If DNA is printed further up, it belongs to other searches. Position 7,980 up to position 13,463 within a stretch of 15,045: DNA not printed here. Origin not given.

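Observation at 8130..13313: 1727-aa gingipain-like C25 protease with an internally duplicated MAM-like pair and a dockerin tail instead of a T9SS C-terminal domain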

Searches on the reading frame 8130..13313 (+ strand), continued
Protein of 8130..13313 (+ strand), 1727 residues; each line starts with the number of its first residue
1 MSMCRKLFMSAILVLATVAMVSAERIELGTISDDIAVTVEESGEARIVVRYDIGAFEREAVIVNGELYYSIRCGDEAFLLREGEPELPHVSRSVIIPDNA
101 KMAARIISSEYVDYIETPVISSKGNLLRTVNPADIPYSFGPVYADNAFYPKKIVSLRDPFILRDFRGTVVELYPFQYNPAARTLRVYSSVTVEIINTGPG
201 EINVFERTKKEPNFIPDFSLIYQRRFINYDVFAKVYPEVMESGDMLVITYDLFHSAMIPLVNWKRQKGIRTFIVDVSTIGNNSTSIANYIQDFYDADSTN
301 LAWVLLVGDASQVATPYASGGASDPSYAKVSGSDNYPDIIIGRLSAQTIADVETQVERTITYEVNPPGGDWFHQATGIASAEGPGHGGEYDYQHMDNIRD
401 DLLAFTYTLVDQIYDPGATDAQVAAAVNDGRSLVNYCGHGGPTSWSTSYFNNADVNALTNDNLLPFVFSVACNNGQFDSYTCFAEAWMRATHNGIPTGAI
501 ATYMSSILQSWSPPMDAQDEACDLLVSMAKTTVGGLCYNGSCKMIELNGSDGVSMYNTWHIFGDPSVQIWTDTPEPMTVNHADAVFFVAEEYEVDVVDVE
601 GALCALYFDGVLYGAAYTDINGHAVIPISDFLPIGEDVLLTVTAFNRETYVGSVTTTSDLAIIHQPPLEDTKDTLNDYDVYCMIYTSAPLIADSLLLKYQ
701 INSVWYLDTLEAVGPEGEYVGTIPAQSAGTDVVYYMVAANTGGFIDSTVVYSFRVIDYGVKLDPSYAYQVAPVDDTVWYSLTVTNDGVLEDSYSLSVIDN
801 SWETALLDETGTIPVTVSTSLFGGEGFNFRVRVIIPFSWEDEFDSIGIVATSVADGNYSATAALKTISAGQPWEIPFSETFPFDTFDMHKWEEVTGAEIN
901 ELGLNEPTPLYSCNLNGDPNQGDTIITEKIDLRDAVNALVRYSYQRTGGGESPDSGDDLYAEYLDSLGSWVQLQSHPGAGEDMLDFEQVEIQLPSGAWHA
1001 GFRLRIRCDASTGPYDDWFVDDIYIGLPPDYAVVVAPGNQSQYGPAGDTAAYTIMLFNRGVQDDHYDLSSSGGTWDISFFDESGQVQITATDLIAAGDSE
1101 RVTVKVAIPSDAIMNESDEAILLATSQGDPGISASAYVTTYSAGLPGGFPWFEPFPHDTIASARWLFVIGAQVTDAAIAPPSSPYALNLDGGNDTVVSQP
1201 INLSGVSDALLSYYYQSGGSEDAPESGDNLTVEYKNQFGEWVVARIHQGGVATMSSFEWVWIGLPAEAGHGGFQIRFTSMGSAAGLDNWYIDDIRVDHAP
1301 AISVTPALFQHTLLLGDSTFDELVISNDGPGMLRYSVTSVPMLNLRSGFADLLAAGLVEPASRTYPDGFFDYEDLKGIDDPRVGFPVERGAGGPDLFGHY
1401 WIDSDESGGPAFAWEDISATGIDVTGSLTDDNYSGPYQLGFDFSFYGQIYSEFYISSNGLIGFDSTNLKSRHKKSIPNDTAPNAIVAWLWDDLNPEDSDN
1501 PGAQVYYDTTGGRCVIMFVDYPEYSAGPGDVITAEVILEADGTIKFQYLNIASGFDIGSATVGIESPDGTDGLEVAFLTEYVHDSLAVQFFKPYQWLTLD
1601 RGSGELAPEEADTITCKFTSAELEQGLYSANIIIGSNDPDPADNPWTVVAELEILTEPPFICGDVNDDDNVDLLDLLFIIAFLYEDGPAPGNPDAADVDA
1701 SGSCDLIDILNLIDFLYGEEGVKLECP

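Call 10: find_homologous_proteins(query=window:8130-13313:+)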
Query window:8130-13313:+ (1727 aa): 3278 proteins with E <= 0.001 among 8000 candidates; the best 120 are listed.
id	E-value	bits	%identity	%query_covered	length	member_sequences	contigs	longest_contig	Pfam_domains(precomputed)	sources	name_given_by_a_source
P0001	0.0e+0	3986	100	100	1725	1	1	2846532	PF08126.17,PF00404.25,PF03785.21,PF21471.4,PF01364.25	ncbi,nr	ncbi:MAG: hypothetical protein JSV44_00310 [Candidatus Zixiibacteriota bacterium]|nr:MAG: hypothetic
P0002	0.0e+0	2788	70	100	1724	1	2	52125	PF08126.17,PF00404.25,PF21471.4,PF01364.25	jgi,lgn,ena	-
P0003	0.0e+0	2723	68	100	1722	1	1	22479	PF08126.17,PF00404.25,PF03785.21,PF21471.4,PF01364.25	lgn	-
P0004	0.0e+0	2185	56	100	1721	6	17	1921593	PF08126.17,PF00404.25,PF03785.21,PF21471.4,PF01364.25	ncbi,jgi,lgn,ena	-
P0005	0.0e+0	2179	57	99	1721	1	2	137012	PF08126.17,PF03785.21,PF21471.4,PF01364.25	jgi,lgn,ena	-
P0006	0.0e+0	2172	56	100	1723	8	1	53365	PF08126.17,PF03785.21,PF21471.4,PF01364.25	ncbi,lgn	-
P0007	0.0e+0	2165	56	99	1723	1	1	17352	PF08126.17,PF03785.21,PF21471.4,PF01364.25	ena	-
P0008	0.0e+0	2143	55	100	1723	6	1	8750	PF08126.17,PF03785.21,PF21471.4,PF01364.25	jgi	jgi:hypothetical protein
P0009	0.0e+0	2117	54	99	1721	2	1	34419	PF08126.17,PF03785.21,PF21471.4,PF01364.25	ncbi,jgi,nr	ncbi:MAG: C25 family cysteine peptidase [candidate division Zixibacteria bacterium]|nr:C25 family cy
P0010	0.0e+0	2048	55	96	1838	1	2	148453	PF08126.17,PF03785.21,PF21471.4,PF01364.25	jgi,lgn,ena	-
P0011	0.0e+0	2043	53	99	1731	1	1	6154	PF08126.17,PF03785.21,PF21471.4,PF01364.25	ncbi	-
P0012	0.0e+0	2042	54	99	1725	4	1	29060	PF19190.7,PF08126.17,PF03785.21,PF21471.4,PF01364.25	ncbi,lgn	ncbi:MAG: C25 family cysteine peptidase [Candidatus Zixiibacteriota bacterium]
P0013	0.0e+0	2037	54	99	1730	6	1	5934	PF08126.17,PF03785.21,PF21471.4,PF01364.25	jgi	jgi:hypothetical protein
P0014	0.0e+0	2020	53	99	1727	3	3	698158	PF08126.17,PF00404.25,PF03785.21,PF21471.4,PF01364.25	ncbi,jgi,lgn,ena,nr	ncbi:MAG TPA: hypothetical protein ENO22_10280 [candidate division Zixibacteria bacterium]|nr:hypoth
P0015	0.0e+0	2019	52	99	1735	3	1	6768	PF08126.17,PF00404.25,PF03785.21,PF21471.4,PF01364.25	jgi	jgi:hypothetical protein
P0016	0.0e+0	2006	53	99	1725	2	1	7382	PF11614.15,PF08126.17,PF00404.25,PF21471.4,PF22544.3,PF01364.25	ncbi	-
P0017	0.0e+0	2003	53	99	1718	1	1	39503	PF08126.17,PF03785.21,PF21471.4,PF01364.25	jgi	jgi:hypothetical protein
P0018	0.0e+0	1969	53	96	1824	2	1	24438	PF08126.17,PF03785.21,PF21471.4,PF01364.25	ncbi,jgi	jgi:hypothetical protein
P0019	0.0e+0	1965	52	99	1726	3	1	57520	PF11614.15,PF08126.17,PF00404.25,PF03785.21,PF21471.4,PF01364.25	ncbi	-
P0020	0.0e+0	1961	53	99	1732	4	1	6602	PF08126.17,PF00404.25,PF03785.21,PF21471.4,PF01364.25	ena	-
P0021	0.0e+0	1941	52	99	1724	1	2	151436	PF08126.17,PF00404.25,PF21471.4,PF01364.25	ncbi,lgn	-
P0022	0.0e+0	1934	51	99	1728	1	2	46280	PF08126.17,PF03785.21,PF21471.4,PF01364.25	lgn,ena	-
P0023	0.0e+0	1932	51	100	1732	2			PF08126.17,PF03785.21,PF21471.4,PF01364.25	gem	-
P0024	0.0e+0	1924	51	100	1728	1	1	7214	PF08126.17,PF03785.21,PF21471.4,PF01364.25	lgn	-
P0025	0.0e+0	1922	52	100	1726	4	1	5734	PF19190.7,PF08126.17,PF03785.21,PF21471.4,PF01364.25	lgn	-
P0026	0.0e+0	1920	52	100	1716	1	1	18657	PF08126.17,PF00404.25,PF03785.21,PF21471.4,PF01364.25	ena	-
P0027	0.0e+0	1914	50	99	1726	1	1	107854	PF08126.17,PF01364.25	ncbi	ncbi:MAG: C25 family cysteine peptidase [bacterium]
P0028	0.0e+0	1899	51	99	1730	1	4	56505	PF08126.17,PF03785.21,PF21471.4,PF01364.25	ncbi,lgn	-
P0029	0.0e+0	1894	51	99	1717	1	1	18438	PF08126.17,PF00404.25,PF03785.21,PF21471.4,PF01364.25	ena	-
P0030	0.0e+0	1887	50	99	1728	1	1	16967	PF08126.17,PF21471.4,PF01364.25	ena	-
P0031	0.0e+0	1869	50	100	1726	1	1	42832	PF08126.17,PF03785.21,PF01364.25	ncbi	-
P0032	0.0e+0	1857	51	100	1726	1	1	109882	PF19190.7,PF08126.17,PF22076.3,PF03785.21,PF21471.4,PF01364.25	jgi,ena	-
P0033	0.0e+0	1855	50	98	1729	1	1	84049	PF08126.17,PF00404.25,PF21471.4,PF01364.25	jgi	jgi:Peptidase family C25/Propeptide_C25/Dockerin type I domain/Peptidase family C25, C terminal ig-l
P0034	0.0e+0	1774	55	61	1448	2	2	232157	PF08126.17,PF00404.25,PF01364.25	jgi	jgi:hypothetical protein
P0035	0.0e+0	1750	54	84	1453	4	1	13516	PF03785.21,PF21471.4,PF01364.25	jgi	jgi:hypothetical protein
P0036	0.0e+0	1661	54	62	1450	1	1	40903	PF08126.17,PF03785.21,PF01364.25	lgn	-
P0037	0.0e+0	1658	53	62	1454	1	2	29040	PF08126.17,PF03785.21,PF01364.25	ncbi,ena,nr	ncbi:MAG: hypothetical protein KAT58_08160 [candidate division Zixibacteria bacterium]|nr:hypothetic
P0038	0.0e+0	1626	55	61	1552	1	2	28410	PF08126.17,PF03785.21,PF01364.25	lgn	-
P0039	0.0e+0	1615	55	60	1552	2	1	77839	PF08126.17,PF03785.21,PF01364.25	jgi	jgi:hypothetical protein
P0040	0.0e+0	1595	54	61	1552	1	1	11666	PF08126.17,PF00404.25,PF03785.21,PF01364.25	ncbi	ncbi:MAG: C25 family cysteine peptidase [bacterium]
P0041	0.0e+0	1592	54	61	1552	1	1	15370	PF08126.17,PF00404.25,PF03785.21,PF01364.25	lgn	-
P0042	0.0e+0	1555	52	62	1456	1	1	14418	PF08126.17,PF00404.25,PF03785.21,PF01364.25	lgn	-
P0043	0.0e+0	1555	54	59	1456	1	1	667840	PF08126.17,PF00404.25,PF01364.25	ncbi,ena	-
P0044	0.0e+0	1555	52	61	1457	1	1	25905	PF08126.17,PF00404.25,PF03785.21,PF01364.25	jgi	jgi:hypothetical protein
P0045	0.0e+0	1550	50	62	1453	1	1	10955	PF08126.17,PF03785.21,PF01364.25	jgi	jgi:hypothetical protein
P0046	0.0e+0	1356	58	62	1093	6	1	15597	PF08126.17,PF03785.21,PF01364.25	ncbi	-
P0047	0.0e+0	1332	52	67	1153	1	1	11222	PF08126.17,PF03785.21,PF01364.25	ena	-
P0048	0.0e+0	1323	56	61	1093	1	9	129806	PF08126.17,PF03785.21,PF01364.25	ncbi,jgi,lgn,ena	-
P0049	0.0e+0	1118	56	42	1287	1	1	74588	PF08126.17,PF06119.20,PF01364.25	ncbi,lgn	-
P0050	0.0e+0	1106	62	38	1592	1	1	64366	PF08126.17,PF03785.21,PF06119.20,PF01364.25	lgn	-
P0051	0.0e+0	1103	62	37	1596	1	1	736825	PF08126.17,PF00404.25,PF03785.21,PF01364.25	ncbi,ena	-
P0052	0.0e+0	1103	60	37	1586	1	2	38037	PF19190.7,PF08126.17,PF00404.25,PF03785.21,PF06119.20,PF22544.3,PF01364.25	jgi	jgi:hypothetical protein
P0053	0.0e+0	1101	62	37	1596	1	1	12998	PF08126.17,PF00404.25,PF03785.21,PF01364.25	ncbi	-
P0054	0.0e+0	1101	60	38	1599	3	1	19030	PF08126.17,PF00404.25,PF22544.3,PF01364.25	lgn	-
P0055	0.0e+0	1101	61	38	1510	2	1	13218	PF08126.17,PF20773.6,PF03785.21,PF06119.20,PF01364.25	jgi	-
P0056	0.0e+0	1097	59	37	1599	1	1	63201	PF19190.7,PF08126.17,PF00404.25,PF03785.21,PF06119.20,PF22544.3,PF01364.25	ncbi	-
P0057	0.0e+0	1097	58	38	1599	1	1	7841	PF19190.7,PF08126.17,PF00404.25,PF03785.21,PF06119.20,PF22544.3,PF01364.25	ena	-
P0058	0.0e+0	1084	61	37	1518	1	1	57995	PF19190.7,PF08126.17,PF20773.6,PF03785.21,PF01364.25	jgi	-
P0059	0.0e+0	1084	59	39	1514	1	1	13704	PF19190.7,PF08126.17,PF20773.6,PF03785.21,PF06119.20,PF22544.3,PF01364.25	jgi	-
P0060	0.0e+0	1084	58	38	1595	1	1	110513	PF08126.17,PF00404.25,PF03785.21,PF06119.20,PF01364.25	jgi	jgi:hypothetical protein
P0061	0.0e+0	1082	62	37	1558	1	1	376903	PF08126.17,PF01364.25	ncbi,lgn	-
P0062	0.0e+0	1078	61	38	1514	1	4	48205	PF08126.17,PF20773.6,PF03785.21,PF06119.20,PF22544.3,PF01364.25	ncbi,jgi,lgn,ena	-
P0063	0.0e+0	1073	58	37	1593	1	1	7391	PF08126.17,PF00404.25,PF03785.21,PF01364.25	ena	-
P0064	0.0e+0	1068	57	38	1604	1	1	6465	PF08126.17,PF22544.3,PF01364.25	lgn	-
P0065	0.0e+0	1065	61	38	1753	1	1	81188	PF19190.7,PF08126.17,PF20773.6,PF03785.21,PF06119.20,PF22544.3,PF01364.25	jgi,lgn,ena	-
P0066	0.0e+0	1063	59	37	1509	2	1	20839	PF19190.7,PF08126.17,PF20773.6,PF06119.20,PF22544.3,PF01364.25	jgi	-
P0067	0.0e+0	1061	58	37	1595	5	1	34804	PF08126.17,PF00404.25,PF03785.21,PF01364.25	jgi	-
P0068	0.0e+0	1060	58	37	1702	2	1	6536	PF08126.17,PF22544.3,PF01364.25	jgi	-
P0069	0.0e+0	1058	60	37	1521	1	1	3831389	PF19190.7,PF08126.17,PF20773.6,PF03785.21,PF22544.3,PF01364.25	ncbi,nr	ncbi:MAG: immune inhibitor A [Candidatus Zixiibacteriota bacterium]|nr:MAG: immune inhibitor A [cand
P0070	0.0e+0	1058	60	37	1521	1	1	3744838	PF19190.7,PF08126.17,PF20773.6,PF03785.21,PF22544.3,PF01364.25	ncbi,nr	ncbi:MAG: immune inhibitor A [Candidatus Zixiibacteriota bacterium]|nr:MAG: immune inhibitor A [cand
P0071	0.0e+0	1054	59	38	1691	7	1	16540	PF08126.17,PF00404.25,PF01364.25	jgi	-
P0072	0.0e+0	1049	57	38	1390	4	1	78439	PF08126.17,PF00404.25,PF03785.21,PF01364.25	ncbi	-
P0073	0.0e+0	1049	59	37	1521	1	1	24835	PF08126.17,PF20773.6,PF03785.21,PF06119.20,PF22544.3,PF01364.25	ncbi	-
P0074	0.0e+0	1045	60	38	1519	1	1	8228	PF19190.7,PF08126.17,PF20773.6,PF03785.21,PF01364.25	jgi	jgi:hypothetical protein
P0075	0.0e+0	1043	59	37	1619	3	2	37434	PF08126.17,PF20773.6,PF03785.21,PF21471.4,PF06119.20,PF01364.25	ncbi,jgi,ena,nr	ncbi:MAG: immune inhibitor A [candidate division Zixibacteria bacterium]|nr:immune inhibitor A [cand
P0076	0.0e+0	1041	52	46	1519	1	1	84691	PF08126.17,PF20773.6,PF13860.13,PF06119.20,PF01364.25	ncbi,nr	ncbi:MAG: T9SS type A sorting domain-containing protein [candidate division Zixibacteria bacterium]|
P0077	0.0e+0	1039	59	38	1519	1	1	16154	PF08126.17,PF20773.6,PF18962.8,PF03785.21,PF13860.13,PF06119.20,PF22544.3,PF01364.25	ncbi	-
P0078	0.0e+0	1038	56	36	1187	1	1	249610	PF08126.17,PF01364.25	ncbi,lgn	-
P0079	0.0e+0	1037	55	38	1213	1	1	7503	PF08126.17,PF00404.25,PF03785.21,PF01364.25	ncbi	-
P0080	0.0e+0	1030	59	38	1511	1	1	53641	PF08126.17,PF18962.8,PF03785.21,PF06119.20,PF01364.25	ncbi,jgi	-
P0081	0.0e+0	1027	60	35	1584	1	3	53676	PF08126.17,PF01364.25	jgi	-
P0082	0.0e+0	1025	61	38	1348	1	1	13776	PF08126.17,PF20773.6,PF03785.21,PF06119.20,PF01364.25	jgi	-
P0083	0.0e+0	1023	53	38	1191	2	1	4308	PF08126.17,PF03785.21,PF06119.20,PF01364.25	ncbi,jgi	-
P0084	0.0e+0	1019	53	38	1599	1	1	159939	PF08126.17,PF00404.25,PF06119.20,PF22544.3,PF01364.25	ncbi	-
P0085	0.0e+0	1014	58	38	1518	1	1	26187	PF08126.17,PF20773.6,PF18962.8,PF13860.13,PF01364.25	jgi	-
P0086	0.0e+0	1014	56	37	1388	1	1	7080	PF08126.17,PF00404.25,PF06119.20,PF22544.3,PF01364.25,PF00041.28,PF16656.12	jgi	jgi:hypothetical protein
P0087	2.2e-297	1008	54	38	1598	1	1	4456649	PF08126.17,PF00404.25,PF06119.20,PF01364.25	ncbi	ncbi:MAG: C25 family cysteine peptidase [Candidatus Zixiibacteriota bacterium]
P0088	4.7e-296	1004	57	38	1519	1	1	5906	PF08126.17,PF20773.6,PF18962.8,PF13860.13,PF06119.20,PF22544.3,PF01364.25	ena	-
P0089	6.2e-296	1003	55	38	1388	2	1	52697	PF19190.7,PF08126.17,PF00404.25,PF06119.20,PF22544.3,PF01364.25,PF00041.28,PF16656.12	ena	-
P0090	1.3e-294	999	57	38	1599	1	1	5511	PF19190.7,PF08126.17,PF22544.3,PF01364.25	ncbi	-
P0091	1.4e-290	986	54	38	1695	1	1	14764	PF08126.17,PF00404.25,PF03785.21,PF01364.25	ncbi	ncbi:MAG: C25 family cysteine peptidase [Candidatus Zixiibacteriota bacterium]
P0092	3.1e-290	985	53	38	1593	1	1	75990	PF08126.17,PF03785.21,PF06119.20,PF22544.3,PF01364.25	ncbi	-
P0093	3.6e-288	978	57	36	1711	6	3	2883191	PF08126.17,PF22544.3,PF01364.25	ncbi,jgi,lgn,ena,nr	ncbi:MAG TPA: C25 family cysteine peptidase [candidate division Zixibacteria bacterium]|nr:hypotheti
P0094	1.7e-285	969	54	37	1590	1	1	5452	PF08126.17,PF01364.25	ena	-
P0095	1.1e-282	959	55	36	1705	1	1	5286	PF08126.17,PF01364.25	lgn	-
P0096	1.4e-276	939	53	38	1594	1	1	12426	PF08126.17,PF03785.21,PF01364.25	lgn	-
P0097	1.3e-274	933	53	38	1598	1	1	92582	PF08126.17,PF03785.21,PF06119.20,PF01364.25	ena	-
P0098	3.5e-273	928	62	37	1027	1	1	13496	PF08126.17,PF01364.25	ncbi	-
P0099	1.4e-272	926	53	37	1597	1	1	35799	PF08126.17,PF22544.3,PF01364.25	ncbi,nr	ncbi:MAG: hypothetical protein GY867_03075 [bacterium]|nr:hypothetical protein [bacterium]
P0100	4.7e-271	921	52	38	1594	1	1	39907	PF08126.17,PF06119.20,PF01364.25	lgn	-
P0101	6.0e-263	894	60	37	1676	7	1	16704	PF01839.30,PF08126.17,PF00801.27,PF13517.13,PF03785.21,PF13860.13,PF01364.25,PF18911.7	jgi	-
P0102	1.8e-261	889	60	38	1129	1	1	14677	PF08126.17,PF03785.21,PF01364.25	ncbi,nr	ncbi:MAG: C25 family cysteine peptidase, partial [candidate division Zixibacteria bacterium]|nr:C25 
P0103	1.8e-260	886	60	38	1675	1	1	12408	PF01839.30,PF08126.17,PF00801.27,PF13585.13,PF13517.13,PF18962.8,PF03785.21,PF13860.13,PF01364.25,PF18911.7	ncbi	-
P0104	6.7e-260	884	61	38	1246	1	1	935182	PF08126.17,PF03785.21,PF01364.25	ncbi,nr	ncbi:hypothetical protein KQH82_00060 [bacterium]|nr:hypothetical protein [bacterium]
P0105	4.6e-258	878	56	42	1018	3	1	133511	PF08126.17,PF03785.21,PF01364.25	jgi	-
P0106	7.0e-256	871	56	42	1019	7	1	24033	PF08126.17,PF20773.6,PF03785.21,PF01364.25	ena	-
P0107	7.4e-256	871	42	46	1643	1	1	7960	PF08126.17,PF18962.8,PF13860.13,PF01364.25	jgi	jgi:hypothetical protein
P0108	9.8e-255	867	58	38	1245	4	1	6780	PF08126.17,PF03785.21,PF01364.25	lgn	-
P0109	2.2e-254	866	56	42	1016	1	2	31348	PF08126.17,PF03785.21,PF01364.25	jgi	jgi:gingipain R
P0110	1.7e-252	859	53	43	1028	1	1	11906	PF08126.17,PF20773.6,PF03785.21,PF01364.25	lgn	-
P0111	2.4e-252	859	58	38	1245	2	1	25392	PF08126.17,PF03785.21,PF01364.25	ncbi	-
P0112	6.1e-251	854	59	38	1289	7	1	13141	PF08126.17,PF03785.21,PF22544.3,PF01364.25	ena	-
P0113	2.9e-250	852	50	45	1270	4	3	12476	PF08126.17,PF00404.25,PF01364.25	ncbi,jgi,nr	ncbi:MAG TPA: hypothetical protein ENL22_04920 [candidate division Zixibacteria bacterium]|nr:hypoth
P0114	3.3e-250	852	53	43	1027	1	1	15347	PF08126.17,PF20773.6,PF03785.21,PF01364.25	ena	-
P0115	7.8e-249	847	51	44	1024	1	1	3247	PF08126.17,PF20773.6,PF03785.21,PF01364.25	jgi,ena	-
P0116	7.0e-248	844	54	43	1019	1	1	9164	PF08126.17,PF03785.21,PF01364.25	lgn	-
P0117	1.4e-247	843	57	38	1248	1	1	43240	PF08126.17,PF03785.21,PF22544.3,PF01364.25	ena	-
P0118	7.1e-247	841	56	38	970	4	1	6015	PF08126.17,PF01364.25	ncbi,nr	ncbi:MAG: hypothetical protein KAU35_06685 [candidate division Zixibacteria bacterium]|nr:hypothetic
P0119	7.7e-247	841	54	38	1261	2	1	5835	PF08126.17,PF00404.25,PF01364.25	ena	-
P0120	8.2e-246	837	58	38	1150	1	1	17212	PF08126.17,PF18962.8,PF03785.21,PF13620.13,PF01364.25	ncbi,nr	ncbi:MAG: T9SS type A sorting domain-containing protein [candidate division Zixibacteria bacterium]|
